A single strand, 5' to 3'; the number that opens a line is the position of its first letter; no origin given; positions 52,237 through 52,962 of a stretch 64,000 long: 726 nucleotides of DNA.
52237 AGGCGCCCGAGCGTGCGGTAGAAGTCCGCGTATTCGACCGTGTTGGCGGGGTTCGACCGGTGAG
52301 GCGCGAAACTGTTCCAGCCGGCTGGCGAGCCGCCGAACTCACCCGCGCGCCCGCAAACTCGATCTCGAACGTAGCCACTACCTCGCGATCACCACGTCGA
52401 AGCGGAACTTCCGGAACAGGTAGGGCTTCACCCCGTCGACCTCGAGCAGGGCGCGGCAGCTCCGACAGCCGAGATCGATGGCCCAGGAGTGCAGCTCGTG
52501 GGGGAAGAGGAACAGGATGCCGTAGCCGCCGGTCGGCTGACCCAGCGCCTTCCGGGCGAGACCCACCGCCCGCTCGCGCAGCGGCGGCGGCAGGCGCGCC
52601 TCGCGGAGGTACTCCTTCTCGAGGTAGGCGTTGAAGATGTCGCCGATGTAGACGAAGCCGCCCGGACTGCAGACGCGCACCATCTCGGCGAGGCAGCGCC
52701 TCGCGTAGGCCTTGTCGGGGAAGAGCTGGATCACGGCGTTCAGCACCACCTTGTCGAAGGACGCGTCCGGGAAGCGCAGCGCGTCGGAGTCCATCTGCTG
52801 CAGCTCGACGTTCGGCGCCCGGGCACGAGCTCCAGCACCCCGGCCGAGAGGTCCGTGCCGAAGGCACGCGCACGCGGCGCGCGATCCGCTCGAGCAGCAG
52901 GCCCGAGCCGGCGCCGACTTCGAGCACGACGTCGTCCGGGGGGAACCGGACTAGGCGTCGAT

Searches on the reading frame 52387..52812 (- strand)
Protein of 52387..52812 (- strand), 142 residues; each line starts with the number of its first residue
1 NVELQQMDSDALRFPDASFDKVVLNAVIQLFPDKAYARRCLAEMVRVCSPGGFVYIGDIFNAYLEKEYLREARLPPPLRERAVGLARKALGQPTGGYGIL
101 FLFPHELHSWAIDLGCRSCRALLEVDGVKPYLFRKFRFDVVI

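Call 37: search_protein_families(library=pfam, proteins=[window:52387-52812:-], max_evalue=0.01)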
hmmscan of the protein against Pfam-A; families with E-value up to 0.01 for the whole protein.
window:52387-52812:- (142 aa): 6 families
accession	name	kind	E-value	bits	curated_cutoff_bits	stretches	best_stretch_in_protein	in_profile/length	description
PF08241.18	Methyltransf_11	-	2.7e-09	38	21.2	1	2-56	44-95/95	Methyltransferase domain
PF13649.12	Methyltransf_25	-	2.2e-07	31.9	27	1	1-52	47-97/97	Methyltransferase domain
PF13847.12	Methyltransf_31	-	6.4e-06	26.3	27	1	1-60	55-113/145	Methyltransferase domain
PF01209.24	Ubie_methyltran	-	0.00065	19.6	20.1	1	1-56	99-151/233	ubiE/COQ5 methyltransferase family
PF08242.18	Methyltransf_12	-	0.00077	20.6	30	1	2-53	51-97/98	Methyltransferase domain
PF07021.18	MetW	-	0.0055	16.8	21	1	2-48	59-102/193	Methionine biosynthesis protein MetW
